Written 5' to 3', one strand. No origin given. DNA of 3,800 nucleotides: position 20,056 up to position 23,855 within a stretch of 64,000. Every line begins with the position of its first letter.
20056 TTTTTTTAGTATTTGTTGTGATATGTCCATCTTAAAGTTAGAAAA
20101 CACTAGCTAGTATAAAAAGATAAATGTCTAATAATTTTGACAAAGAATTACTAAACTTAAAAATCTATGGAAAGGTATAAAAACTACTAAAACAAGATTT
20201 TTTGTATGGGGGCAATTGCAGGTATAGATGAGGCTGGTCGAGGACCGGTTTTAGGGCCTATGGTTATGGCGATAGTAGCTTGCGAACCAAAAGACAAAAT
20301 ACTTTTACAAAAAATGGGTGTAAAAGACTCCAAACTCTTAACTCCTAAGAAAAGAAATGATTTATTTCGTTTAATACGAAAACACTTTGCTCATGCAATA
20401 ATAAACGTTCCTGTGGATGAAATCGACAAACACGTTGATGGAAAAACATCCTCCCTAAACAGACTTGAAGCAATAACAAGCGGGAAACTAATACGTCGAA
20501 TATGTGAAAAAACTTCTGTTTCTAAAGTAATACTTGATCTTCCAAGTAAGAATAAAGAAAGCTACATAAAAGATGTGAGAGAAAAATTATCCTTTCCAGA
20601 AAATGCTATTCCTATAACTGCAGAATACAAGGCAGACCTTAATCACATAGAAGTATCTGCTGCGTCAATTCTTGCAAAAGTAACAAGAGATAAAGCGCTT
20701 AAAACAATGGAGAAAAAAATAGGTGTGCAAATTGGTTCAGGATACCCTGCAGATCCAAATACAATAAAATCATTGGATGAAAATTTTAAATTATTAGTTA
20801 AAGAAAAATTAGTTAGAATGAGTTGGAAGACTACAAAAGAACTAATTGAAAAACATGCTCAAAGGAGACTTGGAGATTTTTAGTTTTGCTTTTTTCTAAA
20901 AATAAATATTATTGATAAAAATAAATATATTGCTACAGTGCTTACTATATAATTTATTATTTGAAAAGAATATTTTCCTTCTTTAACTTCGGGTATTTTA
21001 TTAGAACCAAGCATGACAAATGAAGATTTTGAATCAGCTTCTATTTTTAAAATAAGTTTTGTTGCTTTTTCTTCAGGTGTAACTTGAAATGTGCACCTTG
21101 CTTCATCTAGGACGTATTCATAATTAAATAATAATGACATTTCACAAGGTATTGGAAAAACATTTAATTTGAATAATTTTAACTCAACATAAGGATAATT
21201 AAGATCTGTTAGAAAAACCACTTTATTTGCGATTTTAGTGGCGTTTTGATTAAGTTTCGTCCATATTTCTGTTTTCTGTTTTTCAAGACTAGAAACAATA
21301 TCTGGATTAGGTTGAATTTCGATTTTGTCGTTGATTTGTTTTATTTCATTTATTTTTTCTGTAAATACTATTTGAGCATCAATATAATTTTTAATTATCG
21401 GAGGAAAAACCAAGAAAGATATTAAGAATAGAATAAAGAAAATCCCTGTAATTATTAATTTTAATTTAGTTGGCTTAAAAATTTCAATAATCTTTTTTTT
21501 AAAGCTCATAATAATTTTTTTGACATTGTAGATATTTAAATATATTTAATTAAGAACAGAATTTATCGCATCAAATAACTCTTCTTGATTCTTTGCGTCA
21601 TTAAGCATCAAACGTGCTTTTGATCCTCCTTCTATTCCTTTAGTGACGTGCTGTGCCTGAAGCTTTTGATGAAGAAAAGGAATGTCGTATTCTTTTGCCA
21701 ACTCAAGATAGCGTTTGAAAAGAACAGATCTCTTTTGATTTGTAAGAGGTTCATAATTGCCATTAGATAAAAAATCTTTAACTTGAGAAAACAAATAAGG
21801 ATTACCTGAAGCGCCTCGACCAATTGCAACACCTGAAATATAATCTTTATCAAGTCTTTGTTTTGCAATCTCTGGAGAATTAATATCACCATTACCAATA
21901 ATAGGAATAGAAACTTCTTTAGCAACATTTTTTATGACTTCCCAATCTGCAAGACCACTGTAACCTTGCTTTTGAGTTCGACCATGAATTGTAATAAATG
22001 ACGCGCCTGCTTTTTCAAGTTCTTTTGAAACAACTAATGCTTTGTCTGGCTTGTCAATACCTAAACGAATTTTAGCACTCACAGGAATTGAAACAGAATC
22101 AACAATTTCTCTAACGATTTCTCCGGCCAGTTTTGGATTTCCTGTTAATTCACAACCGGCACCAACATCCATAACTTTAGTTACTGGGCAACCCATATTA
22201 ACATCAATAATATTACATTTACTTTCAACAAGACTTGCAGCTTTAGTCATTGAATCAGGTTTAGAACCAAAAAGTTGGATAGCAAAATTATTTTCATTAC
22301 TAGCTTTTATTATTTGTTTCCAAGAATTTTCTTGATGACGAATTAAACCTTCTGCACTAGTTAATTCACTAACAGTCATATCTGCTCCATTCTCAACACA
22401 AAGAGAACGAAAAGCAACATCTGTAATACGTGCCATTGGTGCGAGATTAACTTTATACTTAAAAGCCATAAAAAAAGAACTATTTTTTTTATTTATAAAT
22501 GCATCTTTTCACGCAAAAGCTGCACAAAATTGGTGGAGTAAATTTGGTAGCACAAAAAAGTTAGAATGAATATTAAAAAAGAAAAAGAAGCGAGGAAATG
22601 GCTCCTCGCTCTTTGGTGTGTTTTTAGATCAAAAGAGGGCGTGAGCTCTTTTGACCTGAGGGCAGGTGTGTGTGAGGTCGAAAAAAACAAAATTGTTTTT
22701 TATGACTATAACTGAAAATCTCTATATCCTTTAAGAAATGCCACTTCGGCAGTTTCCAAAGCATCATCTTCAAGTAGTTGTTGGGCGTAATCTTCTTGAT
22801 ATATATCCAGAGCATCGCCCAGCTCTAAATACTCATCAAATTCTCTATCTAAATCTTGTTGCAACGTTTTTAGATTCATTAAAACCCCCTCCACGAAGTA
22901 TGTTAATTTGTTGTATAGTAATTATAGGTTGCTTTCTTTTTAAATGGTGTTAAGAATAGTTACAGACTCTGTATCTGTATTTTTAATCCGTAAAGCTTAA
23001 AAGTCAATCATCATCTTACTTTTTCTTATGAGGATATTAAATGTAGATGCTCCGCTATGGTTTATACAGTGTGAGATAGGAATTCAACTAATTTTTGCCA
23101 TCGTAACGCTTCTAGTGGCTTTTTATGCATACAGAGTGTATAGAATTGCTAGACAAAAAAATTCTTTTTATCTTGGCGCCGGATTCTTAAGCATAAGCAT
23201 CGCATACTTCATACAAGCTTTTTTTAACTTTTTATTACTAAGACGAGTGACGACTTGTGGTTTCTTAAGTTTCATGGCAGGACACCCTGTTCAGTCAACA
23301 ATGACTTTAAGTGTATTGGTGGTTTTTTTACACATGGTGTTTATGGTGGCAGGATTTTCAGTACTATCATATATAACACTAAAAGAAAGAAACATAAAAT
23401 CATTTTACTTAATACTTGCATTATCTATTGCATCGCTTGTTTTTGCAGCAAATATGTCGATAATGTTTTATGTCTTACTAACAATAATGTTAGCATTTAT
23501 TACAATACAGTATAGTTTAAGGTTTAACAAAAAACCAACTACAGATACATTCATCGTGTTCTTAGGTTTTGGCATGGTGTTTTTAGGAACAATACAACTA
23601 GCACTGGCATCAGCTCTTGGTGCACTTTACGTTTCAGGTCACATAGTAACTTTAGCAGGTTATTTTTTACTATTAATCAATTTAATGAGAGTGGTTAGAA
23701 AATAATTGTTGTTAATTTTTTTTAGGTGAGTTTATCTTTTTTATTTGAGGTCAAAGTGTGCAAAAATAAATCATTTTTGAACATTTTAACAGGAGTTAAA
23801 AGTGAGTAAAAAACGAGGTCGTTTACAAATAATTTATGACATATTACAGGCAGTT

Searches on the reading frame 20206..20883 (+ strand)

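Call 49: search_protein_families(library=pfam, proteins=[window:20206-20883:+], max_evalue=0.001)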
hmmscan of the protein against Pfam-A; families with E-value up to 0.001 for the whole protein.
window:20206-20883:+ (225 aa): 1 family
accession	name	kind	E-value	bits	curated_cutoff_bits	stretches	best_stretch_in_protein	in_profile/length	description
PF01351.25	RNase_HII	-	4.5e-43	147.9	25.8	1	5-210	1-199/199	Ribonuclease HII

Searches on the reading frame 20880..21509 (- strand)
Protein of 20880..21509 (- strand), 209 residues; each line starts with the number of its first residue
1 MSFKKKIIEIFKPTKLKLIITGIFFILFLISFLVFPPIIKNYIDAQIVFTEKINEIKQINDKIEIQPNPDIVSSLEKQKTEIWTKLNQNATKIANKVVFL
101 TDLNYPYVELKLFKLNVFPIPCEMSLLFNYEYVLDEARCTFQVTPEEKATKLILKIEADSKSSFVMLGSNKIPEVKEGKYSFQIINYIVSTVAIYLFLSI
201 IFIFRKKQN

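Call 78: search_protein_families(library=ncbifam, proteins=[window:20880-21509:-], max_evalue=0.1)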
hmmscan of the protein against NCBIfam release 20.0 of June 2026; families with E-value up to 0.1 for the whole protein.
window:20880-21509:- (209 aa): 2 families
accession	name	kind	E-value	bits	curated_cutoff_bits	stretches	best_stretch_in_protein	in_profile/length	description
NF045849.1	ICE_MMCAP2_0565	equivalog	0.013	15.1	40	1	14-41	52-79/80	Mbov_0395 family pilin-like conjugal transfer protein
NF050013.1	HpsJ_like_A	equivalog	0.081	12.5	140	0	176-208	31-62/217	HpsJ-like protein, cyanoexosortase A-associated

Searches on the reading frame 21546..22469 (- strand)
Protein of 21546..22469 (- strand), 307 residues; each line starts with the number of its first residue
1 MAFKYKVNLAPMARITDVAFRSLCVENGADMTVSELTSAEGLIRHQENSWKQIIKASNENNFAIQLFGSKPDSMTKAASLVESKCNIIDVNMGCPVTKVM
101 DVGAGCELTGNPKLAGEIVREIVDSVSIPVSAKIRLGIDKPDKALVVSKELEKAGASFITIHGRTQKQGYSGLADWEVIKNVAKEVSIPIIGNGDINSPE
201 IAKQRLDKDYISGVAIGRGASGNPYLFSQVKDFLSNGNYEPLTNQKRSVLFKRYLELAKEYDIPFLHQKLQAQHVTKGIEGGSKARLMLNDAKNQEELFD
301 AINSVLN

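Call 49: search_protein_families(library=pfam, proteins=[window:21546-22469:-], max_evalue=0.001)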
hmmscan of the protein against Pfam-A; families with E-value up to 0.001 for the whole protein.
window:21546-22469:- (307 aa): 2 families
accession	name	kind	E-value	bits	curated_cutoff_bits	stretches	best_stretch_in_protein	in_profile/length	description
PF01207.24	Dus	-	6.3e-72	242.8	20.4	1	9-298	2-298/311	Dihydrouridine synthase (Dus)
PF01680.23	SOR_SNZ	-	0.00018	21.8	27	0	117-137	60-80/207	SOR/SNZ family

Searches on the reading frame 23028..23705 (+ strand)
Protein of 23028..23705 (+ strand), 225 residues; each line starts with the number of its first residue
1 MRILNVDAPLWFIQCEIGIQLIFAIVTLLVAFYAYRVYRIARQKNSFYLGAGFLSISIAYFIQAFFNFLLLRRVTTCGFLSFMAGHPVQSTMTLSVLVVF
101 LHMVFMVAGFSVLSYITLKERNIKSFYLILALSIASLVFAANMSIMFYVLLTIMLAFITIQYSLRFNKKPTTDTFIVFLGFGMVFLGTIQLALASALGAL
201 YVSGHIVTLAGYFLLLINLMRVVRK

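Call 49: search_protein_families(library=pfam, proteins=[window:23028-23705:+], max_evalue=0.001)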
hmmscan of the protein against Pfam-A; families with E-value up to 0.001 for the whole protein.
window:23028-23705:+ (225 aa): 0 families

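Call 59: search_protein_families(library=pfam, proteins=[window:23028-23705:+], max_evalue=0.1)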
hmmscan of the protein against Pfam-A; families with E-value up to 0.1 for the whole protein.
window:23028-23705:+ (225 aa): 0 families

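Call 78: search_protein_families(library=ncbifam, proteins=[window:23028-23705:+], max_evalue=0.1)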
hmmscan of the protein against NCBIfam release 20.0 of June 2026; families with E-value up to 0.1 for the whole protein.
window:23028-23705:+ (225 aa): 0 families
